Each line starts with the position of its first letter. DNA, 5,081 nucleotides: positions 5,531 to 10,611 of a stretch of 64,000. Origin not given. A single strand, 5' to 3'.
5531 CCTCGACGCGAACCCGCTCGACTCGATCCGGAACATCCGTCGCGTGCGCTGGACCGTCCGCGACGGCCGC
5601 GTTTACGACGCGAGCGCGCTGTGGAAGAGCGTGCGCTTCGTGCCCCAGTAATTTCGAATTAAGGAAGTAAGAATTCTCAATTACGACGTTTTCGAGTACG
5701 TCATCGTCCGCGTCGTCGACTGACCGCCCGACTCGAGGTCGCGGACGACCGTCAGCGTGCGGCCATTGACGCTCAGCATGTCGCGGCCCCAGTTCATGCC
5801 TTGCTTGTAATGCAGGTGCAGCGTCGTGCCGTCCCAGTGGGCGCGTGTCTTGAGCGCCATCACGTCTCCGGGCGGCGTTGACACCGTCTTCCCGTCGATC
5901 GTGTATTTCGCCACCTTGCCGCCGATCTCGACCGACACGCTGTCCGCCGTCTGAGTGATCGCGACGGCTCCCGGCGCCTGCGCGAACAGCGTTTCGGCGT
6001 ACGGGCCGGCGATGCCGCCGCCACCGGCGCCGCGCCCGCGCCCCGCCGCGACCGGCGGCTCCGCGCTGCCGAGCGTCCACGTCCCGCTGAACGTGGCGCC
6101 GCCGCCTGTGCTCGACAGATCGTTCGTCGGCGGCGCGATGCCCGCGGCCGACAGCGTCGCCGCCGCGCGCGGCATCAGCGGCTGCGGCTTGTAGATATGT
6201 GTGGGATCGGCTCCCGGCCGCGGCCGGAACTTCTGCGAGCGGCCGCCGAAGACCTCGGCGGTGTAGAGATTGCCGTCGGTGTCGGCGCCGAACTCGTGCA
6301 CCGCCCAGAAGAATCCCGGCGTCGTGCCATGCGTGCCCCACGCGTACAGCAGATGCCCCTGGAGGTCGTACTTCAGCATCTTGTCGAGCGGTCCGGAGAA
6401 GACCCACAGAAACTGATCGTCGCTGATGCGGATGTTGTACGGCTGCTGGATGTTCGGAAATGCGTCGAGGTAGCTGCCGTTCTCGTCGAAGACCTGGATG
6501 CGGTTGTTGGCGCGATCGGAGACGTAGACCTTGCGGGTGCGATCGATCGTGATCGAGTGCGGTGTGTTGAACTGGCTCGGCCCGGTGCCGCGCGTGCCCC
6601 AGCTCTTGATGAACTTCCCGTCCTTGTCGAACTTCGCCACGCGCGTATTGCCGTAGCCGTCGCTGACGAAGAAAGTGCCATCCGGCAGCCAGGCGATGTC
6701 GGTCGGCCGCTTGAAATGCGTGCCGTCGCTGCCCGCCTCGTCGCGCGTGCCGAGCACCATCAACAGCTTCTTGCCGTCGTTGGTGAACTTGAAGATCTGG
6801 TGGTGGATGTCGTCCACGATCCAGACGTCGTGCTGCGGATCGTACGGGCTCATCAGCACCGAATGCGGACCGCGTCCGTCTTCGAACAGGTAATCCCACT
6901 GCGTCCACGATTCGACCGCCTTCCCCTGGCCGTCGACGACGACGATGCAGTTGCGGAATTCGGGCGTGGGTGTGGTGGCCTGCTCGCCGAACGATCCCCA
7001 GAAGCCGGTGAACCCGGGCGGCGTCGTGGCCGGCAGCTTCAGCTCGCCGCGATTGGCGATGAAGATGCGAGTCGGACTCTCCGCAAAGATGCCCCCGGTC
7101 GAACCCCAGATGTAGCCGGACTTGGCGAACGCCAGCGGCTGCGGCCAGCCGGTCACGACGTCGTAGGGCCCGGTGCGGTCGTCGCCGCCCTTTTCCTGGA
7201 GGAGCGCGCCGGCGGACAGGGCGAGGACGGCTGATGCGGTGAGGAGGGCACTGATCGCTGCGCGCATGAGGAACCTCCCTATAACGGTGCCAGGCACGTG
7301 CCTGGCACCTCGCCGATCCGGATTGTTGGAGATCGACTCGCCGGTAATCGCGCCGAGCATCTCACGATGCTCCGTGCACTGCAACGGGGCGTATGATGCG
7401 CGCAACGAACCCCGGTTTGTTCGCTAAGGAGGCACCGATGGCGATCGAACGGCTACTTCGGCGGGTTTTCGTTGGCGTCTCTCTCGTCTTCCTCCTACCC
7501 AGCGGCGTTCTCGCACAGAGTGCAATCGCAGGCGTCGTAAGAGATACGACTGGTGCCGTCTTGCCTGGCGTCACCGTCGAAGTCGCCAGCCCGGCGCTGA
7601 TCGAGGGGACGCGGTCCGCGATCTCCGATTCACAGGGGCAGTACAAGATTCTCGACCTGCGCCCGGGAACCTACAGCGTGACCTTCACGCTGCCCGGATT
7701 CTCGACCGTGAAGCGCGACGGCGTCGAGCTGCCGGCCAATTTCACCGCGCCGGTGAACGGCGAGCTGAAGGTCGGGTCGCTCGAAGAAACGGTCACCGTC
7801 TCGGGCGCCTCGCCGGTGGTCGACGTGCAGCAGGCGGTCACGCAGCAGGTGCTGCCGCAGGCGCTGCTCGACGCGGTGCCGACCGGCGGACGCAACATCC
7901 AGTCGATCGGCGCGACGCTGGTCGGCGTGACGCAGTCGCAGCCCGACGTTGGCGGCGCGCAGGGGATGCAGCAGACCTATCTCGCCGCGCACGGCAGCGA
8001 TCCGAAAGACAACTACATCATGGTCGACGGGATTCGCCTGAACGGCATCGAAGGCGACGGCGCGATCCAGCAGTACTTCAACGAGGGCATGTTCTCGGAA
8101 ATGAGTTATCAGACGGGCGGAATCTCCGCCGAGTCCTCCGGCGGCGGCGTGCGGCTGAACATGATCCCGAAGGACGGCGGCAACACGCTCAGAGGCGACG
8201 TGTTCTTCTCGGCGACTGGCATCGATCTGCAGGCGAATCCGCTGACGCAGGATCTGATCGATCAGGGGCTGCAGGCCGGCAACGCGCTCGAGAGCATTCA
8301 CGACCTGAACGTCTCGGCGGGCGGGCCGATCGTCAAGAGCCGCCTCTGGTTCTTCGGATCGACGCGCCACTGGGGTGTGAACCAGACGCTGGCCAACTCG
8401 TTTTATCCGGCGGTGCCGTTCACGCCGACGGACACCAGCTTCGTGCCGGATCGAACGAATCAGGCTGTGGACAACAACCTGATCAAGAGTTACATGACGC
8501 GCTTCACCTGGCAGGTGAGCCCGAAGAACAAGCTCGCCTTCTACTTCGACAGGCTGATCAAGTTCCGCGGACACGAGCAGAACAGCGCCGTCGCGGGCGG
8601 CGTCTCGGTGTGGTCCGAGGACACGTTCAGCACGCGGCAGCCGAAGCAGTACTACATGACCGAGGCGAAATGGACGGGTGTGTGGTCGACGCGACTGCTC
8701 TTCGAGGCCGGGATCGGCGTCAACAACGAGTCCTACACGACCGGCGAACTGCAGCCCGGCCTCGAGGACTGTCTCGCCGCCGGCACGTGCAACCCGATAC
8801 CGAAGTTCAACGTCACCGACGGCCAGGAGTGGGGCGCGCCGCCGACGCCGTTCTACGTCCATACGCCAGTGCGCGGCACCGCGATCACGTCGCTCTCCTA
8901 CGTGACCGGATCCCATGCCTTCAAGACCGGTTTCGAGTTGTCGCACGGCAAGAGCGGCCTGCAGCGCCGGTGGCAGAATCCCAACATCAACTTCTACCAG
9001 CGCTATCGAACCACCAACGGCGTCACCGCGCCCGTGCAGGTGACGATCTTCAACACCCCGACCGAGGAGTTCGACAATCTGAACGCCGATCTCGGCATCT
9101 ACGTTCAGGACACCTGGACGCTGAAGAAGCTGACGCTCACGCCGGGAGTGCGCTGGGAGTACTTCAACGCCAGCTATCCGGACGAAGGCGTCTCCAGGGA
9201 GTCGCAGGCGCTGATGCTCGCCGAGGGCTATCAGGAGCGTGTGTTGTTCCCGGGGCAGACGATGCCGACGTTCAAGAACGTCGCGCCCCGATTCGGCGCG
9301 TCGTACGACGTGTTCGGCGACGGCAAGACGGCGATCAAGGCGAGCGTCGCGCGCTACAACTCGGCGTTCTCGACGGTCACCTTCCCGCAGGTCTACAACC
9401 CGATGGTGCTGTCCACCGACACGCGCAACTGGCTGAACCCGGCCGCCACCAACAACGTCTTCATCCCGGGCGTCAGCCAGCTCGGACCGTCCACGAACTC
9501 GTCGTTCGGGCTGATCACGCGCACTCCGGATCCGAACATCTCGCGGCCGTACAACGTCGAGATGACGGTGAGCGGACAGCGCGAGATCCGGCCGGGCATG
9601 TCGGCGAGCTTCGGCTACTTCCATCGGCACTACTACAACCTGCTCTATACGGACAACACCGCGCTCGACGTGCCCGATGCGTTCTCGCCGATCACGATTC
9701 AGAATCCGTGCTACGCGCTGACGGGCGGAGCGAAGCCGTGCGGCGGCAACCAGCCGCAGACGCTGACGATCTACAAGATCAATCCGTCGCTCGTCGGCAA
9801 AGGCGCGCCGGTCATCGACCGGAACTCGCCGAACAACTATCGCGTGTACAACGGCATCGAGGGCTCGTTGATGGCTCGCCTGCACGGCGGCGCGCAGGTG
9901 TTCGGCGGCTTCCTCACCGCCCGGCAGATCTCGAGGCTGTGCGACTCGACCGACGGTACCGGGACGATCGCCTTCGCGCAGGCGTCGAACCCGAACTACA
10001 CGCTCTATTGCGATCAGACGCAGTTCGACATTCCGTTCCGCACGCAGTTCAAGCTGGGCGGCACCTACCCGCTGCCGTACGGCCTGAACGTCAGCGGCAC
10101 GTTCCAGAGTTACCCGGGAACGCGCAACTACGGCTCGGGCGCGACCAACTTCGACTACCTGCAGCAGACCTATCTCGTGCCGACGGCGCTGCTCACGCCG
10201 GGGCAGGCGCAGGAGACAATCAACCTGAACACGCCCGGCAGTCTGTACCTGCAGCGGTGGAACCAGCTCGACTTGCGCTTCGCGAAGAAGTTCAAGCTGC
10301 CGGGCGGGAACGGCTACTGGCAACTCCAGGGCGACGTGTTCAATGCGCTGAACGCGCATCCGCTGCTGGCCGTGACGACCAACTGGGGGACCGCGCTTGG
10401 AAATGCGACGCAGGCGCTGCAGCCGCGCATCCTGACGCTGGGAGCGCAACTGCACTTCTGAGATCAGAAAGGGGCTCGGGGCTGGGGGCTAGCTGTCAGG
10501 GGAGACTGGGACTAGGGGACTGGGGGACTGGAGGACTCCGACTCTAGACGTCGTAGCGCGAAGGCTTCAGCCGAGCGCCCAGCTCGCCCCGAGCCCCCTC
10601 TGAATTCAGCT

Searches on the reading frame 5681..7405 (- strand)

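Call 15: search_protein_families(library=pfam, proteins=[window:5681-7405:-], max_evalue=0.00001)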
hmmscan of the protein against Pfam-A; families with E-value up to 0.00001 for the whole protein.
window:5681-7405:- (574 aa): 2 families
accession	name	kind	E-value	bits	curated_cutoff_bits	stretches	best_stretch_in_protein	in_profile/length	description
PF01436.27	NHL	-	1.1e-12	47.8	20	1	279-306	1-28/28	NHL repeat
PF17170.10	DUF5128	-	6.3e-09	35.9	22.9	1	231-314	43-126/321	6-bladed beta-propeller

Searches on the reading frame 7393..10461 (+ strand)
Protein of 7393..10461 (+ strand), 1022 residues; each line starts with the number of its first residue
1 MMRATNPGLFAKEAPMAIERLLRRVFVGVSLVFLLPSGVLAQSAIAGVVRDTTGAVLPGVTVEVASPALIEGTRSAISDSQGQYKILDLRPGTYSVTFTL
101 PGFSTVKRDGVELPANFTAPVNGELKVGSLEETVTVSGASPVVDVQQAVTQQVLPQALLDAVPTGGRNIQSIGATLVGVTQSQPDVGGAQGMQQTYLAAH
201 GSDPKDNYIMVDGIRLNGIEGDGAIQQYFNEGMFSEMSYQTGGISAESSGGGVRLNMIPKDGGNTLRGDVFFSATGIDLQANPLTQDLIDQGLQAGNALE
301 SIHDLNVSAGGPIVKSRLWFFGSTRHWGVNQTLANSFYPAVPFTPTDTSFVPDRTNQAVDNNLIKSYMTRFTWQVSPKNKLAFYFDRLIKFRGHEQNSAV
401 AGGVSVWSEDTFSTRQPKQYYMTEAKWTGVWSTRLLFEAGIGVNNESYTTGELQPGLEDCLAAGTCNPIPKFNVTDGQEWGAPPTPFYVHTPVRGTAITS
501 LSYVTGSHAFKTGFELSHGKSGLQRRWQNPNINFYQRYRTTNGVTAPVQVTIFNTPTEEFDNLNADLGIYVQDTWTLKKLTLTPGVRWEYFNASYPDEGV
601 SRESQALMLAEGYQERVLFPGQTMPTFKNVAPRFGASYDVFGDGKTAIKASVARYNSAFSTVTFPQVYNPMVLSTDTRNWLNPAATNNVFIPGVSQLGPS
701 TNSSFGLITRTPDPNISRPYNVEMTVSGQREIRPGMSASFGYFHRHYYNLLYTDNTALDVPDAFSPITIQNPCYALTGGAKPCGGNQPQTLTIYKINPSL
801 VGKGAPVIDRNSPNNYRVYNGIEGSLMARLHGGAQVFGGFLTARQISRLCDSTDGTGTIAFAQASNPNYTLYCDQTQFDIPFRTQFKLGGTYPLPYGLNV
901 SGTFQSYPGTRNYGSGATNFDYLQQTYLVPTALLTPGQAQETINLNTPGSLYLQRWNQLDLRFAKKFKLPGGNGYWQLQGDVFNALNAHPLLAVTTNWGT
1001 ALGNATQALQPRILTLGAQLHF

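Call 15: search_protein_families(library=pfam, proteins=[window:7393-10461:+], max_evalue=0.00001)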
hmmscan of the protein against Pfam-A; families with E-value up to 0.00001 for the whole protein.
window:7393-10461:+ (1022 aa): 3 families
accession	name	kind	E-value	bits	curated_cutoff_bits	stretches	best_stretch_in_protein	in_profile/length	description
PF25183.1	OMP_b-brl_4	-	2.6e-44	152.3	30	1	337-898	129-681/838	Outer membrane beta barrel domain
PF13620.12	CarboxypepD_reg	-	1e-16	61.5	32.3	1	45-123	2-79/82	Carboxypeptidase regulatory-like domain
PF13715.12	CarbopepD_reg_2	-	3.5e-06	27.4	32.2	1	45-128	1-79/88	CarboxypepD_reg-like domain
